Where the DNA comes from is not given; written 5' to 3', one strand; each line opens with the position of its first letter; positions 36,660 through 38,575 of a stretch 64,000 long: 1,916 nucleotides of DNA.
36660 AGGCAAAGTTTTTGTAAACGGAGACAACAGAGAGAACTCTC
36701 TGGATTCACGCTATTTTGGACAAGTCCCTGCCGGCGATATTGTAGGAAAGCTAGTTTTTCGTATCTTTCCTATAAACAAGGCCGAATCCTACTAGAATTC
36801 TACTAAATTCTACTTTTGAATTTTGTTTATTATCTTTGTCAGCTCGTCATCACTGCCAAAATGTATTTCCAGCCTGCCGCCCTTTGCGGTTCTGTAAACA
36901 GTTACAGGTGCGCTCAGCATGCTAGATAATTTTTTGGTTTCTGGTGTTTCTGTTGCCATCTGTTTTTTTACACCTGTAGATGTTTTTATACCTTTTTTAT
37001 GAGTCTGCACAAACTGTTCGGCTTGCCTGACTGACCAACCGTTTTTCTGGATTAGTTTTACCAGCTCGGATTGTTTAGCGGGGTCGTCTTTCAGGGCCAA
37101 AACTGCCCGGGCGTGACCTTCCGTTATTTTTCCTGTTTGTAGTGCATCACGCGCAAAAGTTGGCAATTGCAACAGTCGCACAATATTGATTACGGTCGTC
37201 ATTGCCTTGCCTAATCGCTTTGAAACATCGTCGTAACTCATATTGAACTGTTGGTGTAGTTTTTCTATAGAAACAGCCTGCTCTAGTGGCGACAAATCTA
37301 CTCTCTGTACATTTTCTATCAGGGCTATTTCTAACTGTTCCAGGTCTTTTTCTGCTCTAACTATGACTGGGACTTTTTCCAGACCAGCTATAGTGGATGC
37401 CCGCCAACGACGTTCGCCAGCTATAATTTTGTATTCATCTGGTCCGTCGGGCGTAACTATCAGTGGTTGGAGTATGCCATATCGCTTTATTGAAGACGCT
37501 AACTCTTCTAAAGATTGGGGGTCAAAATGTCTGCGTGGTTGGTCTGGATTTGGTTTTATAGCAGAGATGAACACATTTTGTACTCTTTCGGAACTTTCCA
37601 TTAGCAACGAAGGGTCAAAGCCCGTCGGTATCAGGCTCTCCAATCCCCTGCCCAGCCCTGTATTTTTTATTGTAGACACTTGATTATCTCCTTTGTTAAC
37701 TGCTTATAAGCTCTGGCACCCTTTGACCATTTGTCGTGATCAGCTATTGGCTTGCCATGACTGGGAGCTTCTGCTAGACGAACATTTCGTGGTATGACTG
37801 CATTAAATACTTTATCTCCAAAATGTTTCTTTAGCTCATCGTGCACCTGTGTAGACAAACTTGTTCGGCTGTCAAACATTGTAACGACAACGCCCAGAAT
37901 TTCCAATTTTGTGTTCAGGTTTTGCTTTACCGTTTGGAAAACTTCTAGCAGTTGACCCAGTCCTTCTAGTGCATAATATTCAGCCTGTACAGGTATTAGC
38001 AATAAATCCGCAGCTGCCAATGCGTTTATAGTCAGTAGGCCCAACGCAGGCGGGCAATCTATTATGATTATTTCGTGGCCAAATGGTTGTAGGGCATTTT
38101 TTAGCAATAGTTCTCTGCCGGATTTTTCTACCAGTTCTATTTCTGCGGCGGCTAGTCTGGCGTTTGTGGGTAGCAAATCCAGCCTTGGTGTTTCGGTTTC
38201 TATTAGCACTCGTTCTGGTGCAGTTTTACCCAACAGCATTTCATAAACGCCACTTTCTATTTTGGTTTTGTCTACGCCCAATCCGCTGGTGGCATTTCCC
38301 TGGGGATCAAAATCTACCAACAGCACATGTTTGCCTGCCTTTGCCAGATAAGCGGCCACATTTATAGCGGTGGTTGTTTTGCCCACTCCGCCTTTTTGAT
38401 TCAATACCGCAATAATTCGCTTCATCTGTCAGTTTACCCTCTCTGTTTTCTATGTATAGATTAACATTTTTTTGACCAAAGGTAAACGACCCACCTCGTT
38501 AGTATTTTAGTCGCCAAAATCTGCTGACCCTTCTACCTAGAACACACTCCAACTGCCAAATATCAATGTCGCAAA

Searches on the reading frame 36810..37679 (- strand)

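Call 13: search_protein_families(library=pfam, proteins=[window:36810-37679:-], max_evalue=0.01)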
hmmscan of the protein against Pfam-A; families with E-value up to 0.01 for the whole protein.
window:36810-37679:- (289 aa): 3 families
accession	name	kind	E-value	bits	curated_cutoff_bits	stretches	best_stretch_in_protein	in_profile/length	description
PF02195.25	ParB_N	-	1.9e-33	114.8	26.3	1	32-125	2-95/95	ParB N-terminal domain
PF17762.8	HTH_ParB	-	2.2e-28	98.8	22.6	1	128-228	2-101/102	ParB HTH domain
PF23552.2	ParB_C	-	6.1e-08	32.4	23.8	1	250-288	11-50/50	ParB dimerisation domain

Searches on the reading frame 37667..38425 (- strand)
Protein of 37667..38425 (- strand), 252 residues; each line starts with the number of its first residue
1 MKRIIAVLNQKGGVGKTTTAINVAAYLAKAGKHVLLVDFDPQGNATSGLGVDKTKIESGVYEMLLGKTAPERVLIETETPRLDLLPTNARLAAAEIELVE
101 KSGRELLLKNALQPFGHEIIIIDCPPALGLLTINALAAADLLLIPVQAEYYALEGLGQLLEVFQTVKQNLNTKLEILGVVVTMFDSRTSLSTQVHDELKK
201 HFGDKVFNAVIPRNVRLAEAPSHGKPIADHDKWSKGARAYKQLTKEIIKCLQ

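Call 13: search_protein_families(library=pfam, proteins=[window:37667-38425:-], max_evalue=0.01)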
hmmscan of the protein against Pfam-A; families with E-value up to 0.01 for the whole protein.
window:37667-38425:- (252 aa): 9 families
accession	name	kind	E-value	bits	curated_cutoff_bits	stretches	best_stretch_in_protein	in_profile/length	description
PF13614.12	AAA_31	-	5.6e-62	209.3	27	1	3-176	2-177/177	AAA domain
PF01656.29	CbiA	-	6.4e-33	113.8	25.4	1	5-227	1-125/125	CobQ/CobB/MinD/ParA nucleotide binding domain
PF10609.15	ParA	-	5.4e-13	49.4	27.1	1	2-47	3-48/246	NUBPL iron-transfer P-loop NTPase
PF00142.24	Fer4_NifH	-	1.5e-10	41.5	25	1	9-74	6-69/271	4Fe-4S iron sulfur cluster binding proteins, NifH/frxC family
PF09140.17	MipZ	-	9.5e-10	38.6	20.7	1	4-159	2-142/262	ATPase MipZ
PF06564.18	CBP_BcsQ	-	3.2e-08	33.8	21.3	1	4-244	3-230/234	Cellulose biosynthesis protein BcsQ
PF02374.21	ArsA_ATPase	-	3.2e-07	30.3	24.3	1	8-47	6-45/305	Anion-transporting ATPase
PF00448.28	SRP54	-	0.0005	20.2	22.7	1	13-40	11-38/196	SRP54-type protein, GTPase domain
PF07015.17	VirC1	-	0.0027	17.5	24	0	4-40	3-39/231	VirC1 protein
